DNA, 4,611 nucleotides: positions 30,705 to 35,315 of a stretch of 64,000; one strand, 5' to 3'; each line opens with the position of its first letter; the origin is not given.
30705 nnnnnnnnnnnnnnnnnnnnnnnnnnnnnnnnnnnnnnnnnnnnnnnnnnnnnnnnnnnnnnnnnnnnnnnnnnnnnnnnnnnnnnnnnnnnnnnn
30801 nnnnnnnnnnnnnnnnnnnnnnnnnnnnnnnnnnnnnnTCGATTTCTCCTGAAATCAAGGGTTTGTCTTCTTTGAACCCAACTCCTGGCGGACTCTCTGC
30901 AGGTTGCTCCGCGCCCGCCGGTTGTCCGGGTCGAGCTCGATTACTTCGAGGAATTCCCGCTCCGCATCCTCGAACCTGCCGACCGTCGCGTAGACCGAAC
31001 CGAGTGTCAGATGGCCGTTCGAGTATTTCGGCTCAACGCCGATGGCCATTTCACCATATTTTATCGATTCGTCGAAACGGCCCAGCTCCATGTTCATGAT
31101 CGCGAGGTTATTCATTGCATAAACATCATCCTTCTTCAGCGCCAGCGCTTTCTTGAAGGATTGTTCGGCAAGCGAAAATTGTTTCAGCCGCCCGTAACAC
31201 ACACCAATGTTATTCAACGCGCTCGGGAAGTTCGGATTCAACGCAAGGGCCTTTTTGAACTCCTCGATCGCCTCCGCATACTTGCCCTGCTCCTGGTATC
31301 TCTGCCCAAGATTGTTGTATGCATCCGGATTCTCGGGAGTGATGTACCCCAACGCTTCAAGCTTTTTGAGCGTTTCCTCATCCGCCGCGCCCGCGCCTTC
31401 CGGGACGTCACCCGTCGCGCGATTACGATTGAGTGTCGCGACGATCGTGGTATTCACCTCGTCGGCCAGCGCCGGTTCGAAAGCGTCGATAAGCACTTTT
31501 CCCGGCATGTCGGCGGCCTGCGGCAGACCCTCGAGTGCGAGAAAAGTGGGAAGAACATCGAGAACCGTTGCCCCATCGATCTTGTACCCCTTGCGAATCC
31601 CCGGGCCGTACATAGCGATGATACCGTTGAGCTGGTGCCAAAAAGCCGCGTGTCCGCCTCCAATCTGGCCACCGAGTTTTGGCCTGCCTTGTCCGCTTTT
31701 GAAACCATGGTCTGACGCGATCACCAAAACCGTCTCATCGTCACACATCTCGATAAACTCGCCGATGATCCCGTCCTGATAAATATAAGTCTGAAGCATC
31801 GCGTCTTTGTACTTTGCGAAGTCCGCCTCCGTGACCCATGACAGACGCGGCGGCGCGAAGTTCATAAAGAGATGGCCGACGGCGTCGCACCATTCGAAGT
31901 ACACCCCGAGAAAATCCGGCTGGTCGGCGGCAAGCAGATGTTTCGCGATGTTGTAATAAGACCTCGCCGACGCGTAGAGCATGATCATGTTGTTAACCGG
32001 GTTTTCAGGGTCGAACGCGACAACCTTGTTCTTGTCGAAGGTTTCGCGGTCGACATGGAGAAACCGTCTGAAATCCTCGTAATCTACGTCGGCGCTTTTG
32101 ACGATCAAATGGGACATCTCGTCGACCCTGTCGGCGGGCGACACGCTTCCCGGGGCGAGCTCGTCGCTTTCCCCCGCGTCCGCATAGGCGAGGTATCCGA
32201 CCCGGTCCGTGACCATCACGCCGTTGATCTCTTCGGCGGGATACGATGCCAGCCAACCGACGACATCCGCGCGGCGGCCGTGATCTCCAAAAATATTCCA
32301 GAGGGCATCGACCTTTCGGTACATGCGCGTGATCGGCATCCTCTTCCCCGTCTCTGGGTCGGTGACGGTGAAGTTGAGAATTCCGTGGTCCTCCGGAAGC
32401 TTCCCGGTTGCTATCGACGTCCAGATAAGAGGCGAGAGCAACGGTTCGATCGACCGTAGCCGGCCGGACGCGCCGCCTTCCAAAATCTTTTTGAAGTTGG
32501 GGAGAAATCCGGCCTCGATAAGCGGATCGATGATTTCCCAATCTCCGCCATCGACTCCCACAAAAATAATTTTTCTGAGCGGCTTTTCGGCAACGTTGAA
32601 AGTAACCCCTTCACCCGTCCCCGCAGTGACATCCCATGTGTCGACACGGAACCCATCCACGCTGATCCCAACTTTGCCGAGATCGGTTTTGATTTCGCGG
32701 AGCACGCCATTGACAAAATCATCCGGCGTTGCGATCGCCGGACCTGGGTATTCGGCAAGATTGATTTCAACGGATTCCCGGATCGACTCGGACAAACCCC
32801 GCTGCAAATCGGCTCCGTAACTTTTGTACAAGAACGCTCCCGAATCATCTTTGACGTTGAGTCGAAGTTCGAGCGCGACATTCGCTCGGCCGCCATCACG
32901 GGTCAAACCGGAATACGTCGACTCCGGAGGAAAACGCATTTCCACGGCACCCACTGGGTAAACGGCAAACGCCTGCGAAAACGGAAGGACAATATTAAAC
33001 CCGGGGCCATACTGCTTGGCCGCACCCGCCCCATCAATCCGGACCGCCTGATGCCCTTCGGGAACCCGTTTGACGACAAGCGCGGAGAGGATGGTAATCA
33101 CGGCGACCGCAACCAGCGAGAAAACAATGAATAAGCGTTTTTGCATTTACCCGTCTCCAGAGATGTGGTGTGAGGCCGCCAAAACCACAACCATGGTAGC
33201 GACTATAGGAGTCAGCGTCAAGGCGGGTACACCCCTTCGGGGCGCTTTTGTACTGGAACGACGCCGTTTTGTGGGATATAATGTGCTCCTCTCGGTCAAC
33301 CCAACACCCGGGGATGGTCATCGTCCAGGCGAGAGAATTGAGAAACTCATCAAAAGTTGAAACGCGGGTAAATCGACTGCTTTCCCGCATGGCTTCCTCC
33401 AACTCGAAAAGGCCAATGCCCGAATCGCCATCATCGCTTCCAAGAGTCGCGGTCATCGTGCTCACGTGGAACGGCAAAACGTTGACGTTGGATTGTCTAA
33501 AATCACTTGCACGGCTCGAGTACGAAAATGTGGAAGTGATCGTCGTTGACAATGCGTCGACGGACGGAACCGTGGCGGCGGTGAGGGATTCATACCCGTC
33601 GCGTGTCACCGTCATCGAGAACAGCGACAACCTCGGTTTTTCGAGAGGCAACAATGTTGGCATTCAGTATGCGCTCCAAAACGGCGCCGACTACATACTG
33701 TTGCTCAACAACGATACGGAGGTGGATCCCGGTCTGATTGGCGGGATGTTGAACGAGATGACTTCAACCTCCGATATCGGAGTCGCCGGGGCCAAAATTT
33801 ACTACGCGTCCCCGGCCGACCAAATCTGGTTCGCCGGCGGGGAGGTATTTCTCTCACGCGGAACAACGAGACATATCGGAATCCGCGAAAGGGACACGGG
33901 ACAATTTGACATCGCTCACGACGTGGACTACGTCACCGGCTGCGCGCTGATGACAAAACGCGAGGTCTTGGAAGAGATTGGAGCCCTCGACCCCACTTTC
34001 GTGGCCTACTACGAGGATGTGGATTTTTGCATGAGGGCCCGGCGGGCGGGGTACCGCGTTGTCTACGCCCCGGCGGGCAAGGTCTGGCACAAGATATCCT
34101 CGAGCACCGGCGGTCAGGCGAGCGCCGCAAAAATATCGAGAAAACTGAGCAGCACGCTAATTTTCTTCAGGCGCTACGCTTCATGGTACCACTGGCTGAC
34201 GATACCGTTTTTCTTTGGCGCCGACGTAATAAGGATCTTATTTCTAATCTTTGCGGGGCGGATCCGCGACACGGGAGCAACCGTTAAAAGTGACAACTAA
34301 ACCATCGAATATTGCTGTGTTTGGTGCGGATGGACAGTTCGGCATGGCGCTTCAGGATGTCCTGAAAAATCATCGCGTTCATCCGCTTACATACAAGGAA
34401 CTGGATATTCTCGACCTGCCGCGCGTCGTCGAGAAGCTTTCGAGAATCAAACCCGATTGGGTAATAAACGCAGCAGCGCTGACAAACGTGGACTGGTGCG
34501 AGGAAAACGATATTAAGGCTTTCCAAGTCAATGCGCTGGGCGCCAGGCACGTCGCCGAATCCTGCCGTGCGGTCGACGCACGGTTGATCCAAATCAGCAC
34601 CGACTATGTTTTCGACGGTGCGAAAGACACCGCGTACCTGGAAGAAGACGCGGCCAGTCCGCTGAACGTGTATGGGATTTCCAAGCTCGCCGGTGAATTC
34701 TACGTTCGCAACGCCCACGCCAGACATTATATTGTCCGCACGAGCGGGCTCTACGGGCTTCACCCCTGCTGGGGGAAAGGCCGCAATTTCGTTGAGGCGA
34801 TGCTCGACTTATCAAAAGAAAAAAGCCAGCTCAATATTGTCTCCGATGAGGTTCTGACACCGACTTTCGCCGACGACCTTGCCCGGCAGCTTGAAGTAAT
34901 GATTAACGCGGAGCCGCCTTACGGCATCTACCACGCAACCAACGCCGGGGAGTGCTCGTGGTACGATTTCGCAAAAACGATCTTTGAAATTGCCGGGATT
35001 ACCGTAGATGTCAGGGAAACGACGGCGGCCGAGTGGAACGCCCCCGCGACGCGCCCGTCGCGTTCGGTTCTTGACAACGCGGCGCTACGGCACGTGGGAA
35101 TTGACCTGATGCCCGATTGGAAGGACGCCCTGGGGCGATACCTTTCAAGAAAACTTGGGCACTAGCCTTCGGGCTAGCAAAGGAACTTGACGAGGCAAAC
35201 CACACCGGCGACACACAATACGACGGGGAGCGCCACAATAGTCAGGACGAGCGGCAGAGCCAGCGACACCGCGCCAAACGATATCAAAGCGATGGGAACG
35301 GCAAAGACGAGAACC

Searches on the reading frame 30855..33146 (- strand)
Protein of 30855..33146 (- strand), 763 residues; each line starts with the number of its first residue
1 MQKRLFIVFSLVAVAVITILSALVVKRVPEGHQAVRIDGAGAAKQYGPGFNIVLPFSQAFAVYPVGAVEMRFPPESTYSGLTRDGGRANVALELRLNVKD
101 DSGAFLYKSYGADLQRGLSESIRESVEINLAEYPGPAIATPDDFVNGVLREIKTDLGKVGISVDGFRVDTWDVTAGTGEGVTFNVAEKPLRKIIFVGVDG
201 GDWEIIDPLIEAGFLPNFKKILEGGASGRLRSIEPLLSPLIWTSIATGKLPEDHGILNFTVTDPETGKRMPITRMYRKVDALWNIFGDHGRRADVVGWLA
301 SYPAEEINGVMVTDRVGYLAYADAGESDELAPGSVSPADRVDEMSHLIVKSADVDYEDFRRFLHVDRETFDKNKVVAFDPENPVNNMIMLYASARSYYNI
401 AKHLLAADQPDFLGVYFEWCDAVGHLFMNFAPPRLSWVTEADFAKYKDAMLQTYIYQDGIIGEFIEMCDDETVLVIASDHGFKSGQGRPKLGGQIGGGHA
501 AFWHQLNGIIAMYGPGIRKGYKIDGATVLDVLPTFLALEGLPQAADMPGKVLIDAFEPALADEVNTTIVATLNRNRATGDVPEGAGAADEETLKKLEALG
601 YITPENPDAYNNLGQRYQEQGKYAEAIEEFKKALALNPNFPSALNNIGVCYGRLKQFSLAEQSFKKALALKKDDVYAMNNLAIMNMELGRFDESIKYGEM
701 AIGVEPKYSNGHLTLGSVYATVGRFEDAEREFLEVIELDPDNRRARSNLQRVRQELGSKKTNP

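Call 10: search_protein_families(library=pfam, proteins=[window:30855-33146:-], max_evalue=0.001)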
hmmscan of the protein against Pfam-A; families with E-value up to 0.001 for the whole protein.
window:30855-33146:- (763 aa): 16 families
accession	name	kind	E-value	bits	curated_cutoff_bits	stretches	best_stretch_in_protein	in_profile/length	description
PF01663.27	Phosphodiest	-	2.4e-29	103.5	23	1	194-485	2-224/342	Type I phosphodiesterase / nucleotide pyrophosphatase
PF00515.34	TPR_1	-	4.1e-28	96.4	27.8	2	607-640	1-34/34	Tetratricopeptide repeat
PF07719.23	TPR_2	-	4.9e-27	92.2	27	2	607-639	1-33/34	Tetratricopeptide repeat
PF13181.12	TPR_8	-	1.6e-21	75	25.7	2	608-639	2-33/34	Tetratricopeptide repeat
PF13414.12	TPR_11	-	9.1e-21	73.7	26.8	1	614-654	1-41/42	TPR repeat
PF13431.12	TPR_17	-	8.8e-19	66.6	24.4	1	630-662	2-34/34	Tetratricopeptide repeat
PF13432.12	TPR_16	-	1.8e-18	67.1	32.7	2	612-672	2-62/65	Tetratricopeptide repeat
PF13374.12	TPR_10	-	1.5e-16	60.2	27.5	1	609-636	4-31/42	Tetratricopeptide repeat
PF13424.12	TPR_12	-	2.4e-16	60.1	30.1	2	609-672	5-76/77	Tetratricopeptide repeat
PF14559.12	TPR_19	-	1.3e-14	54.7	25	1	619-674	3-58/68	Tetratricopeptide repeat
PF13428.12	TPR_14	-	7.3e-13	48.3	23.5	1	607-645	1-39/44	Tetratricopeptide repeat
PF01145.31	Band_7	-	4.3e-10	40.4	23.6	1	27-170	2-144/176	SPFH domain / Band 7 family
PF13176.12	TPR_7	-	7e-10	38.6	27.9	0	609-638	1-30/36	Tetratricopeptide repeat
PF13371.12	TPR_9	-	1.2e-08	35.2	35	0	590-641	12-63/73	Tetratricopeptide repeat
PF23914.1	TPR_CcmH_CycH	-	2.4e-07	31.2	42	1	603-698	46-144/158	Cytochrome c-type biogenesis protein H TPR domain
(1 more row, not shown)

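Call 34: search_protein_families(library=ncbifam, proteins=[window:30855-33146:-], max_evalue=0.00001)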
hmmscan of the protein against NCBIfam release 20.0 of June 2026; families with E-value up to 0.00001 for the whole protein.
window:30855-33146:- (763 aa): 13 families
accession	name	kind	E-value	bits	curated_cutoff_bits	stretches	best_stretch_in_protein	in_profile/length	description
TIGR02521.1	type_IV_pilW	equivalog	1.3e-18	67.4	154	1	604-690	96-184/234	type IV pilus biogenesis/stability protein PilW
NF040959.1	MamA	equivalog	1.6e-18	66.9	200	1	589-739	53-203/204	magnetosome protein MamA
TIGR02917.1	PEP_TPR_lipo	equivalog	1.1e-17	63.3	312.2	2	648-751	132-235/899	XrtA/PEP-CTERM system TPR-repeat protein PrsT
NF033762.1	social_mot_Tgl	equivalog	4.4e-14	52.4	225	1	611-701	35-126/252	social motility TPR repeat lipoprotein Tgl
NF008391.2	PRK11189.1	equivalog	8.5e-13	48.4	250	2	602-676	94-168/297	lipoprotein NlpI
NF047507.1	TPR_BatC_Lepto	exception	7.7e-12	45.1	175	1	655-759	38-146/214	TPR repeat-containing protein BatC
TIGR02552.1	LcrH_SycD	equivalog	5.5e-11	42.3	104.8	1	598-674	43-119/136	SycD/LcrH family type III secretion system chaperone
NF002725.1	PRK02603.1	equivalog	6.4e-10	39.3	143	1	609-653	74-118/173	photosystem I assembly protein Ycf3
NF033758.1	gliding_GltE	equivalog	1e-09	37.9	225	0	647-741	228-322/411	adventurous gliding motility TPR repeat lipoprotein GltE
NF033920.0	C39_PA2778_fam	equivalog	5.5e-08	32.5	150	0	590-671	173-254/255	PA2778 family cysteine peptidase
NF047558.1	TPR_END_plus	domain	1.1e-07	31.7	32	0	609-641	1-33/56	TPR end-of-group domain-containing protein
TIGR02795.1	tol_pal_ybgF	equivalog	1.6e-07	31.9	90.1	0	606-666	38-101/119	tol-pal system protein YbgF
TIGR00990.1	3a0801s09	subfamily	1.3e-06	27.3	757.25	0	643-730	129-215/615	mitochondrial import receptor subunit TOM70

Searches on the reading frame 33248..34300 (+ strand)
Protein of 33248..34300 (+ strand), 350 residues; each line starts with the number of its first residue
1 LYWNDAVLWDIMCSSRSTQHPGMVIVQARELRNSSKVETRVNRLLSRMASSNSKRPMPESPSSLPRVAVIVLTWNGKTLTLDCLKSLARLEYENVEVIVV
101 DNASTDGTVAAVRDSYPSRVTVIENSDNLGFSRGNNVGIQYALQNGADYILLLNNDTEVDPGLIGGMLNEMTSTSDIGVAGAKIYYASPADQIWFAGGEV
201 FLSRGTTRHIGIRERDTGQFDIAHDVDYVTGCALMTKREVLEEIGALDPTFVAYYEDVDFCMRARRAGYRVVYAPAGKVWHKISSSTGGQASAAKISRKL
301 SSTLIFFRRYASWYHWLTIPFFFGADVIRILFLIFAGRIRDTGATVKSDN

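Call 10: search_protein_families(library=pfam, proteins=[window:33248-34300:+], max_evalue=0.001)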
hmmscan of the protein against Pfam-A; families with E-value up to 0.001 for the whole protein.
window:33248-34300:+ (350 aa): 6 families
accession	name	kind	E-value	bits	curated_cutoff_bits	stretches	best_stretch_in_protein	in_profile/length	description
PF00535.33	Glycos_transf_2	-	2e-25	90.1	23.3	1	69-245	2-168/168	Glycosyl transferase family 2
PF13641.12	Glyco_tranf_2_3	-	2.9e-22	80.2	27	1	65-284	1-214/230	Glycosyltransferase like family 2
PF13632.12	Glyco_trans_2_3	-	7.3e-12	45.9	27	1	149-317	1-140/198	Glycosyl transferase family group 2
PF13506.12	Glyco_transf_21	-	2e-06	27.8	21.7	1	126-286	10-159/174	Glycosyl transferase family 21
PF10111.15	Glyco_tranf_2_2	-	8.9e-05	22.5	27.3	1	91-266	24-201/276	Glycosyltransferase like family 2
PF13712.12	Glyco_tranf_2_5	-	0.00037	20.7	27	1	146-281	53-189/210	Glycosyltransferase like family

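Call 34: search_protein_families(library=ncbifam, proteins=[window:33248-34300:+], max_evalue=0.00001)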
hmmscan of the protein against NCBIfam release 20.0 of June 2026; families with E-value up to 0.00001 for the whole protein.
window:33248-34300:+ (350 aa): 18 families
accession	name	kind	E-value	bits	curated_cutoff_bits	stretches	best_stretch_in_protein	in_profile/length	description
TIGR03965.1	mycofact_glyco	equivalog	2.3e-26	92.7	280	1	37-282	46-281/467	mycofactocin biosynthesis glycosyltransferase MftF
TIGR01556.1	rhamnosyltran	subfamily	6.9e-18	64.8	200.55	1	83-286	9-205/281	rhamnosyltransferase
NF045692.1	OglycostaseCruG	equivalog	6.7e-15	54.9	600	1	41-278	17-252/386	2'-O-glycosyltransferase CruG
NF041875.1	EPS_EpsD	equivalog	9.5e-15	54.8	370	1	67-283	1-208/325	exopolysaccharide biosynthesis glycosyltransferase EpsD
TIGR03937.1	PgaC_IcaA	equivalog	1.3e-14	54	422.3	1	56-179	36-158/407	poly-beta-1,6-N-acetyl-D-glucosamine synthase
NF007482.0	PRK10073.1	equivalog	2.5e-11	43.2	423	1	62-182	3-120/334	glycosyltransferase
NF038299.1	EPS_HpsN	equivalog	1.3e-10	40.8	425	1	65-295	1-233/317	hormogonium polysaccharide biosynthesis glycosyltransferase HpsN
TIGR04242.1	nodulat_NodC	equivalog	6.5e-10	38.5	550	1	43-194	26-177/395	chitooligosaccharide synthase NodC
TIGR04283.1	glyco_like_mftF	equivalog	2.7e-09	37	182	1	68-167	2-93/221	TIGR04283 family arsenosugar biosynthesis glycosyltransferase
NF038302.1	EPS_HpsE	equivalog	3.4e-09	36.1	300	0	68-184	4-124/307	hormogonium polysaccharide biosynthesis glycosyltransferase HpsE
NF050113.1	gal_furan_GlfT1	equivalog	3.9e-09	36.2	330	1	68-195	2-128/290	galactofuranosyltransferase GlfT1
NF041394.1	GtaseAglG_Halo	equivalog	7.3e-09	35.3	440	1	67-283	3-217/304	glucosyl-dolichyl phosphate glucuronosyltransferase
NF050050.1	ProtGlycPglI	equivalog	6.8e-08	32.2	500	1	65-170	2-107/306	GalNAc(5)-diNAcBac-PP-undecaprenol beta-1,3-glucosyltransferase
NF007453.0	PRK10018.1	equivalog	1.4e-07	31.5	382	1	65-165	6-105/280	colanic acid biosynthesis glycosyltransferase WcaA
TIGR03469.1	HpnB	hypoth_equivalog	3.4e-07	29.6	379.25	1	59-169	38-158/386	hopene-associated glycosyltransferase HpnB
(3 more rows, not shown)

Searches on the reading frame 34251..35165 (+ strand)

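Call 10: search_protein_families(library=pfam, proteins=[window:34251-35165:+], max_evalue=0.001)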
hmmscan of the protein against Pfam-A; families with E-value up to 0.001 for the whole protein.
window:34251-35165:+ (304 aa): 5 families
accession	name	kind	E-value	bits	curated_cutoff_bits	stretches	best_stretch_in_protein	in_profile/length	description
PF04321.23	RmlD_sub_bind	-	3.9e-86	289.1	27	1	20-300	2-284/287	RmlD substrate binding domain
PF01370.27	Epimerase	-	1.4e-23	84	20.9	1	21-220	1-227/240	NAD dependent epimerase/dehydratase family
PF16363.11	GDP_Man_Dehyd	-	1.9e-18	67.5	27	1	39-264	44-282/332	GDP-mannose 4,6 dehydratase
PF02719.21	Polysacc_synt_2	-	1.1e-13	51.4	20.2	1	15-159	20-156/293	Polysaccharide biosynthesis protein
PF07993.18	NAD_binding_4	-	3.9e-06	26.7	20.1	1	69-178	90-217/258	Male sterility protein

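Call 34: search_protein_families(library=ncbifam, proteins=[window:34251-35165:+], max_evalue=0.00001)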
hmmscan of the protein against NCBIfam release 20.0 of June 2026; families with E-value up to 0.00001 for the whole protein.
window:34251-35165:+ (304 aa): 8 families
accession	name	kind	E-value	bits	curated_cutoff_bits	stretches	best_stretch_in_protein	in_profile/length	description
TIGR01214.1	rmlD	equivalog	4.3e-88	295.1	224.05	1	21-299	2-283/285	dTDP-4-dehydrorhamnose reductase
NF007440.0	PRK09987.1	equivalog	1.3e-46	159.3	308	1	20-300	2-292/299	dTDP-4-dehydrorhamnose reductase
TIGR01181.1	dTDP_gluc_dehyt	equivalog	9.2e-12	44.7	365.1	1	34-164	43-173/321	dTDP-glucose 4,6-dehydratase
TIGR01472.1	gmd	equivalog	4.3e-08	32.7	415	1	49-263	59-283/342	GDP-mannose 4,6-dehydratase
TIGR03589.1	PseB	equivalog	6.2e-08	32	407.75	1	17-149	29-143/324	UDP-N-acetylglucosamine 4,6-dehydratase (inverting)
TIGR02622.1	CDP_4_6_dhtase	equivalog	2.7e-07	30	278.45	1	47-153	57-166/352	CDP-glucose 4,6-dehydratase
TIGR01179.1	galE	equivalog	3.3e-07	29.4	262.3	1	38-157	41-161/332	UDP-glucose 4-epimerase GalE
TIGR02197.1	heptose_epim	equivalog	1.4e-06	27.7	274.6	1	52-160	48-157/316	ADP-glyceromanno-heptose 6-epimerase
